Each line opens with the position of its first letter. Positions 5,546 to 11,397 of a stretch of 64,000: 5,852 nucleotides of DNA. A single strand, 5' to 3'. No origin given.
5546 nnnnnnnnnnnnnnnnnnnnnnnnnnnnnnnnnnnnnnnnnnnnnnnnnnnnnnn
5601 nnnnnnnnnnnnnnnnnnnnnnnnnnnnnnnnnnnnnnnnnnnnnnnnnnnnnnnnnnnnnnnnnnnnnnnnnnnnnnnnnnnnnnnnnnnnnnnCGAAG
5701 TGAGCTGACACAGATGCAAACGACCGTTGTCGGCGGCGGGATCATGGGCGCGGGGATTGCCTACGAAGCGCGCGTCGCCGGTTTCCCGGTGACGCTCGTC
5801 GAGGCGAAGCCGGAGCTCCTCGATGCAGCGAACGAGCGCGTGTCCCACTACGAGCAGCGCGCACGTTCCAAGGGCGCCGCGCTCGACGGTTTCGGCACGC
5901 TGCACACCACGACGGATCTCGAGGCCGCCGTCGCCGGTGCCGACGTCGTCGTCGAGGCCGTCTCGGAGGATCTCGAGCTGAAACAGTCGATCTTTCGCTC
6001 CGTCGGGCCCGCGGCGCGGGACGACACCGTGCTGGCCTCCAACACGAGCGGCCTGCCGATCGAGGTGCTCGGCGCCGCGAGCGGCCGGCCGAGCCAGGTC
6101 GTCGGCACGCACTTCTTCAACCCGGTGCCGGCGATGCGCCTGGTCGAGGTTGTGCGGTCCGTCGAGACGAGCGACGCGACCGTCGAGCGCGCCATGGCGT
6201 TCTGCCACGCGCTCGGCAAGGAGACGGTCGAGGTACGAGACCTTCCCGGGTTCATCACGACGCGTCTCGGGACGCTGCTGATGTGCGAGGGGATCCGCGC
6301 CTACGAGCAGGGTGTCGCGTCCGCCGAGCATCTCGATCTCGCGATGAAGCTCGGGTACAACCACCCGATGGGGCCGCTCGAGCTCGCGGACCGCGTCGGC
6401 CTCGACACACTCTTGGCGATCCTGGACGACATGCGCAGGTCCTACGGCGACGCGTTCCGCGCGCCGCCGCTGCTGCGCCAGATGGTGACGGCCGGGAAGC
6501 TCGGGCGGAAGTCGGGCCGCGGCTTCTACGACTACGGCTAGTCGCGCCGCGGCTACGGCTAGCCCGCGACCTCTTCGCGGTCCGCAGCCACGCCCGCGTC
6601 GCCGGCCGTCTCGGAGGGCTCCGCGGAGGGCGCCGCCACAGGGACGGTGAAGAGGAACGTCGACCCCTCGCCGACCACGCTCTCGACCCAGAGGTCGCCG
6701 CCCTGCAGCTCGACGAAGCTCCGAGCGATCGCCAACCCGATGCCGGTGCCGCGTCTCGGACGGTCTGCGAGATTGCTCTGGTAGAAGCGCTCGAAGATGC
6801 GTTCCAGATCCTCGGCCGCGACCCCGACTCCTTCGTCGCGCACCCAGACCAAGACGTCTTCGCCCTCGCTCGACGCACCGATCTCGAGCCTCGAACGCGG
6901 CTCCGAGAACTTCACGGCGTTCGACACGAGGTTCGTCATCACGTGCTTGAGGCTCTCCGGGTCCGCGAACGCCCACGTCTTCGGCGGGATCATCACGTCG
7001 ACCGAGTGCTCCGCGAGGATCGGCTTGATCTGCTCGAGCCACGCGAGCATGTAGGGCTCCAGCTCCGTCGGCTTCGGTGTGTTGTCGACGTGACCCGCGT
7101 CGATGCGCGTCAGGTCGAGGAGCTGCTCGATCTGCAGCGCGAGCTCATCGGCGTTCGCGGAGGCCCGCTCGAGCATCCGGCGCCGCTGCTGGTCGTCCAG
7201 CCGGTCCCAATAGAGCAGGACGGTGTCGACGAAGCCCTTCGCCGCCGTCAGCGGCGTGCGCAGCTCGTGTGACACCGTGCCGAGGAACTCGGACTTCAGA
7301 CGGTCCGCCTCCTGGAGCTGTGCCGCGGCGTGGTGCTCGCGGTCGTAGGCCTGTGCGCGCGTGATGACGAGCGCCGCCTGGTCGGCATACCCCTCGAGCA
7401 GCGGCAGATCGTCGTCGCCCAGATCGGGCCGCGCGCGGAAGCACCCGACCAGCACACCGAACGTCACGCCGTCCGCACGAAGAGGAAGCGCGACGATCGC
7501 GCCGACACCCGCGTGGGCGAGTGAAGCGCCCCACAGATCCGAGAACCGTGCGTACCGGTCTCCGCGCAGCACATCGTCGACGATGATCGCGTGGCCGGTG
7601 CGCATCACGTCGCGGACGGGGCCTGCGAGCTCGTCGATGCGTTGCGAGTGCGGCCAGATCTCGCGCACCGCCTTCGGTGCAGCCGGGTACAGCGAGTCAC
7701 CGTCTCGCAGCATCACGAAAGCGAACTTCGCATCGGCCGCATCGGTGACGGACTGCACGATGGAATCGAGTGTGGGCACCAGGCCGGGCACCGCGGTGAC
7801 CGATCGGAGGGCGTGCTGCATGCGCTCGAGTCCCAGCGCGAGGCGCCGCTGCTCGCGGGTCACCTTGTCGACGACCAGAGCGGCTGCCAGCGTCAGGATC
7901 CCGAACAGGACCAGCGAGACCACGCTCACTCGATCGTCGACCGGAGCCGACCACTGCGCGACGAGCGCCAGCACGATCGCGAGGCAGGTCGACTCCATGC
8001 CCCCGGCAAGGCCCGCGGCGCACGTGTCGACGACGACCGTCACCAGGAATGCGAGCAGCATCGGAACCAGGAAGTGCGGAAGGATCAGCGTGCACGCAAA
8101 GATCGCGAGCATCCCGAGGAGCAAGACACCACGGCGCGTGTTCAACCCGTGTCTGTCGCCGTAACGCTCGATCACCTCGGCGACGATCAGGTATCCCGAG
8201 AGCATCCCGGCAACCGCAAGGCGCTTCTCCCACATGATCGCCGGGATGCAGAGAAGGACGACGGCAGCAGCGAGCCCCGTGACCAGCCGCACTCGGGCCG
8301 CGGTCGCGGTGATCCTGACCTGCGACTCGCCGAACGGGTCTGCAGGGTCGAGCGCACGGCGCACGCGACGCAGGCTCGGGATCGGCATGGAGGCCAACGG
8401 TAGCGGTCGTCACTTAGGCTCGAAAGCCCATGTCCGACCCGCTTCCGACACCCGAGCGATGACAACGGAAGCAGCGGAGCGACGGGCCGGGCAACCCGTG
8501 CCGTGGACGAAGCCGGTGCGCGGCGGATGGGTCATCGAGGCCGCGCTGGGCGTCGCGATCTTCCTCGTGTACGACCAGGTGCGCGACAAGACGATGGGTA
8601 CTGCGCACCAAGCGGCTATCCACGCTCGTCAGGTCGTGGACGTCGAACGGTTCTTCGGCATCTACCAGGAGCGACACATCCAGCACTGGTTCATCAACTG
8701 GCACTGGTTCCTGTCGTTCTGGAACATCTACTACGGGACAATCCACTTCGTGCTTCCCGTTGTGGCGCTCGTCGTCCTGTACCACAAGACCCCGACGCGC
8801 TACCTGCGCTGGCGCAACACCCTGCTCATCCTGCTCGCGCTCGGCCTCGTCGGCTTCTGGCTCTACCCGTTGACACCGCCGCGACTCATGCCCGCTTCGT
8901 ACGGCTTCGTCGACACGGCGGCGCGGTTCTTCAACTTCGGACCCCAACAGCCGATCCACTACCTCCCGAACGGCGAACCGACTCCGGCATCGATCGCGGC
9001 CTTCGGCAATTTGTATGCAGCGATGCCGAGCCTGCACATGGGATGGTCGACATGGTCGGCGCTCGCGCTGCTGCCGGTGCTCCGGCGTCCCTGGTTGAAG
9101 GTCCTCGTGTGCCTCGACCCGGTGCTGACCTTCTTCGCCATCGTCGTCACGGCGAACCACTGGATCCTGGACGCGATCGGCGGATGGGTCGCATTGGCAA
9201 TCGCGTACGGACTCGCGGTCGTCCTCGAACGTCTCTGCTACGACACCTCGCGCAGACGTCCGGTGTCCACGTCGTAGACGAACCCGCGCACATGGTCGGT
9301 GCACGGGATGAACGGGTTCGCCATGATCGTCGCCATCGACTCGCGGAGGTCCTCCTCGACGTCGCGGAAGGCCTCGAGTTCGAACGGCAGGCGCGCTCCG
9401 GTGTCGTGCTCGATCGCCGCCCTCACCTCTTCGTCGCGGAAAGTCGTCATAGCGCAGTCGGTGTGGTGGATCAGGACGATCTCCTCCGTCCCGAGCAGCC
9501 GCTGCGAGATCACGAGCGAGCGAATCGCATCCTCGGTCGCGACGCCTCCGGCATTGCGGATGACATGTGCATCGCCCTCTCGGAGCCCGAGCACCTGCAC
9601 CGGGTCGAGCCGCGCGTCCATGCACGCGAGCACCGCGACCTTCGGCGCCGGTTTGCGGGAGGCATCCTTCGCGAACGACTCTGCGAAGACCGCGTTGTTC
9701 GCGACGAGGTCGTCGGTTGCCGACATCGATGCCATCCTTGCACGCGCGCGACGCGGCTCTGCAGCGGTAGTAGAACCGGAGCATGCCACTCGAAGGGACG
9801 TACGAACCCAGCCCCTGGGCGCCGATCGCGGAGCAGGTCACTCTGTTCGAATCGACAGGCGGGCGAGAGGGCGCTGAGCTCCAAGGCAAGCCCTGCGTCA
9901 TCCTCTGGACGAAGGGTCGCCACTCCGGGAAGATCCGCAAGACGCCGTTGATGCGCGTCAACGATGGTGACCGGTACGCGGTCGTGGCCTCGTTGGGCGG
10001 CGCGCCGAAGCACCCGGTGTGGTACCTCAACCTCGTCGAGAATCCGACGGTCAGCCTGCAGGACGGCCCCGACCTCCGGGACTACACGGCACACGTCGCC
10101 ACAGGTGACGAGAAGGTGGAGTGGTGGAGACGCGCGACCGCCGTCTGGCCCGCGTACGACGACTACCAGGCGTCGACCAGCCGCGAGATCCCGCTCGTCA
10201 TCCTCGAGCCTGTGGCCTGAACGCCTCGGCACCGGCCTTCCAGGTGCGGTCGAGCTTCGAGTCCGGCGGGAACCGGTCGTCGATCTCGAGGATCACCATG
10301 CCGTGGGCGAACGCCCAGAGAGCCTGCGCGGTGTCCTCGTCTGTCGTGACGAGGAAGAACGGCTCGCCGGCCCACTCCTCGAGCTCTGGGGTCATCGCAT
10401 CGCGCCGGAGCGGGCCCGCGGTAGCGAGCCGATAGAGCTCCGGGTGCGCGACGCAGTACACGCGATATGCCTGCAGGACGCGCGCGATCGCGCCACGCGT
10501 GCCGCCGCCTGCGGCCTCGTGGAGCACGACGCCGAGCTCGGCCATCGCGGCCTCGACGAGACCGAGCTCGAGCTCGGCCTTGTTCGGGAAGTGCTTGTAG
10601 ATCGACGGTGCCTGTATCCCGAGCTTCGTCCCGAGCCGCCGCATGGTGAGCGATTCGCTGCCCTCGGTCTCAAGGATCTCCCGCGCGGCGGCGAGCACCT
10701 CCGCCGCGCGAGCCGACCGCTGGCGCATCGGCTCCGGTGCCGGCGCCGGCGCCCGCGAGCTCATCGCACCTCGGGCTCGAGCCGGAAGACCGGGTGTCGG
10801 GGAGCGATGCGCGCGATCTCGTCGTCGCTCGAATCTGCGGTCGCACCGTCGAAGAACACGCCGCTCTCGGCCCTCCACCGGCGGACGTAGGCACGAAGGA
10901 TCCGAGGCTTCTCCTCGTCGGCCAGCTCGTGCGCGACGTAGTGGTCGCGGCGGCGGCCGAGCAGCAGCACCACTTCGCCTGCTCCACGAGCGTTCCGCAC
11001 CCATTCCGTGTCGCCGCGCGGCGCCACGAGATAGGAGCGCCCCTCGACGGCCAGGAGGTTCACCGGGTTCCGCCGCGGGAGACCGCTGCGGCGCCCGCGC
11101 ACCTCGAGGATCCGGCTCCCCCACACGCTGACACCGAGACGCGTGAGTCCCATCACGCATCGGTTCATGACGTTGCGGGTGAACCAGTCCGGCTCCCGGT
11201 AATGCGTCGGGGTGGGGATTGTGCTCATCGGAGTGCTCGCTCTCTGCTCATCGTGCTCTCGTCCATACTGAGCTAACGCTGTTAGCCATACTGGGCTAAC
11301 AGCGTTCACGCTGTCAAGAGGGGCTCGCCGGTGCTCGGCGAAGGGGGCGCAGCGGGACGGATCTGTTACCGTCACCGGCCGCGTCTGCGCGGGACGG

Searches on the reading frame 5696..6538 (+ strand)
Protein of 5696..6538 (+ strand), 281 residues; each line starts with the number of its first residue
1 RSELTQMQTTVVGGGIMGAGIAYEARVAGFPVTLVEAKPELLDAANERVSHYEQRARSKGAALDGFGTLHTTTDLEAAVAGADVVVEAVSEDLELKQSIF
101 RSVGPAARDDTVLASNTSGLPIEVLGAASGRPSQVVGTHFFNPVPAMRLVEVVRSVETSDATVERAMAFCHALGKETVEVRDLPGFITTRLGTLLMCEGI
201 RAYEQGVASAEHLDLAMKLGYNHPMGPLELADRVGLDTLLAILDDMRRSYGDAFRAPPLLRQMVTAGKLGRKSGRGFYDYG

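Call 16: search_protein_families(library=pfam, proteins=[window:5696-6538:+], max_evalue=0.0001)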
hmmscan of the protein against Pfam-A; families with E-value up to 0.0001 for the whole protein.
window:5696-6538:+ (281 aa): 5 families
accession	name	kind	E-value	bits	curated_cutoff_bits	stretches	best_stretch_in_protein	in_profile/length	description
PF02737.24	3HCDH_N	-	5.5e-53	180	22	1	9-182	2-179/180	3-hydroxyacyl-CoA dehydrogenase, NAD binding domain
PF00725.27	3HCDH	-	2.6e-30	105.2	22.1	1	185-280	1-97/97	3-hydroxyacyl-CoA dehydrogenase, C-terminal domain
PF01266.30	DAO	-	3.2e-06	27.3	27.9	1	10-41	3-34/353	FAD dependent oxidoreductase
PF01210.29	NAD_Gly3P_dh_N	-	1.6e-05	25.4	23.1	1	10-120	3-106/158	NAD-dependent glycerol-3-phosphate dehydrogenase N-terminus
PF07992.20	Pyr_redox_2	-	2.2e-05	24.5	26.1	1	4-57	140-193/291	Pyridine nucleotide-disulphide oxidoreductase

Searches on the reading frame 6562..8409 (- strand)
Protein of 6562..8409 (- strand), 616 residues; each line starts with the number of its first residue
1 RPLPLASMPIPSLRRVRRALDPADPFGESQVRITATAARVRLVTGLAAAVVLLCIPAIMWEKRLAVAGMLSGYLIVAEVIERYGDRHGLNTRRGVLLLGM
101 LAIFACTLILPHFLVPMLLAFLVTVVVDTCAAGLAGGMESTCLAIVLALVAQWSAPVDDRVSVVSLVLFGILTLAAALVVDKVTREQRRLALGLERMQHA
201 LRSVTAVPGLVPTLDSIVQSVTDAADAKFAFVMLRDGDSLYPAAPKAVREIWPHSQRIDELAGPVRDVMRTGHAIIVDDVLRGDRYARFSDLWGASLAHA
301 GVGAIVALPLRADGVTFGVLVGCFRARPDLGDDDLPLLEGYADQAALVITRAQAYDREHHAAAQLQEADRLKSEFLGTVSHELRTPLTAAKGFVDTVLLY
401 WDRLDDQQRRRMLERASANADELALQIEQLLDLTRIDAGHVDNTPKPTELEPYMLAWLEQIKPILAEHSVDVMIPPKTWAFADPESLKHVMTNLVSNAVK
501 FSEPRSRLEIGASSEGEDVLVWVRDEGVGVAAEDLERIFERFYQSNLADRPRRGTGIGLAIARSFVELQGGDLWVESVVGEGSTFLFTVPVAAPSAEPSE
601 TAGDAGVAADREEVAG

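Call 16: search_protein_families(library=pfam, proteins=[window:6562-8409:-], max_evalue=0.0001)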
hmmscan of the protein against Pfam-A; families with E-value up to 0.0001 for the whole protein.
window:6562-8409:- (616 aa): 5 families
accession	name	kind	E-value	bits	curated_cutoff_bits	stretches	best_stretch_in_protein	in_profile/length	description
PF02518.31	HATPase_c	-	1.1e-26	93.8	26.4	1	483-592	2-110/111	Histidine kinase-, DNA gyrase B-, and HSP90-like ATPase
PF00512.31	HisKA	-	6.9e-16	58.5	26.9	1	372-439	2-66/66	His Kinase A (phospho-acceptor) domain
PF13185.12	GAF_2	-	2.4e-15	57.4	28.6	1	214-349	8-135/136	GAF domain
PF01590.32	GAF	-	7.9e-13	49.5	22.4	1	213-349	5-133/133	GAF domain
PF13492.12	GAF_3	-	3.6e-07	31.1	27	1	214-350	6-128/129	GAF domain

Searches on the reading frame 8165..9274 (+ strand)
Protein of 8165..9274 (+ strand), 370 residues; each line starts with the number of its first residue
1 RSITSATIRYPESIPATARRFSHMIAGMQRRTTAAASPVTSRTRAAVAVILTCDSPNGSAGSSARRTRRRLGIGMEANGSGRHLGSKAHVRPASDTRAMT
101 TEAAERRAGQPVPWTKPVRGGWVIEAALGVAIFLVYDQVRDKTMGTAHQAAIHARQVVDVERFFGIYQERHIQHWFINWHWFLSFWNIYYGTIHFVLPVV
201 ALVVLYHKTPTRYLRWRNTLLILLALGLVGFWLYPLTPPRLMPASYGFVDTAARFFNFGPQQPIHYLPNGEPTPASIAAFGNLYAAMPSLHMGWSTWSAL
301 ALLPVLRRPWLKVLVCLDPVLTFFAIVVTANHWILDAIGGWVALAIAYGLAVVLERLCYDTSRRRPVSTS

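Call 16: search_protein_families(library=pfam, proteins=[window:8165-9274:+], max_evalue=0.0001)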
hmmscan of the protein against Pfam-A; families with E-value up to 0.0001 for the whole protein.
window:8165-9274:+ (370 aa): 1 family
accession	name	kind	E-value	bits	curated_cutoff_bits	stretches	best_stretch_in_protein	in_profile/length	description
PF14378.12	PAP2_3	-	2e-41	142.4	27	1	156-349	2-189/190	PAP2 superfamily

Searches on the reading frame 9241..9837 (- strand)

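Call 16: search_protein_families(library=pfam, proteins=[window:9241-9837:-], max_evalue=0.0001)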
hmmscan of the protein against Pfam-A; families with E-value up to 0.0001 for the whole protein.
window:9241-9837:- (199 aa): 1 family
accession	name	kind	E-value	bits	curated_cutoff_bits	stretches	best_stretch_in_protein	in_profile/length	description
PF00484.24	Pro_CA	-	1.1e-11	45.6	25.7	1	68-133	2-70/156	Carbonic anhydrase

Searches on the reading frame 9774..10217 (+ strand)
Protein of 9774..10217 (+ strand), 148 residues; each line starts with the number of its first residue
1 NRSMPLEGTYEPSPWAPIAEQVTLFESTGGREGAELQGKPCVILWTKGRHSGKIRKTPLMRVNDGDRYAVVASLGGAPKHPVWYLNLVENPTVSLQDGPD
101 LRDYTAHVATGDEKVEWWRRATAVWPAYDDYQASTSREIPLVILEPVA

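Call 16: search_protein_families(library=pfam, proteins=[window:9774-10217:+], max_evalue=0.0001)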
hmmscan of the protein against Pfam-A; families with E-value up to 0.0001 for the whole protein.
window:9774-10217:+ (148 aa): 1 family
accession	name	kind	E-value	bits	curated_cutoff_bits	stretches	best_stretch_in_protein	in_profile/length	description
PF04075.20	F420H2_quin_red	-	4.8e-47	159.8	22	1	20-146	4-130/130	F420H(2)-dependent quinone reductase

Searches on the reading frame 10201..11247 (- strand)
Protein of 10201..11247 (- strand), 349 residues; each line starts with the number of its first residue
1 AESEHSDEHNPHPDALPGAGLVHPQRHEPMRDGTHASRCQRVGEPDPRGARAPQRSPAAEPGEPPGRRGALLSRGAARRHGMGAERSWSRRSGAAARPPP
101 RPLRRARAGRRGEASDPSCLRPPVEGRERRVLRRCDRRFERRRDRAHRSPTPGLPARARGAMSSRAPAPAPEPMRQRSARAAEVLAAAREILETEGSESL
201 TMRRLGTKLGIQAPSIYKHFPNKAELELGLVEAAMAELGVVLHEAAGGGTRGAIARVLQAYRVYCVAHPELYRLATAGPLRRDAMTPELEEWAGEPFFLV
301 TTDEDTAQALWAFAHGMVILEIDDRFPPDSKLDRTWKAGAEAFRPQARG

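Call 16: search_protein_families(library=pfam, proteins=[window:10201-11247:-], max_evalue=0.0001)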
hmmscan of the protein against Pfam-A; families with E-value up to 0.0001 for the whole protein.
window:10201-11247:- (349 aa): 2 families
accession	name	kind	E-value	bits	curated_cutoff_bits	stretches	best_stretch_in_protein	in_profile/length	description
PF00440.29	TetR_N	-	1.9e-10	40.8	24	1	185-226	2-43/47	Bacterial regulatory proteins, tetR family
PF13305.11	TetR_C_33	-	5.6e-09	37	26.8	1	255-342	2-102/103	Tetracyclin repressor-like, C-terminal domain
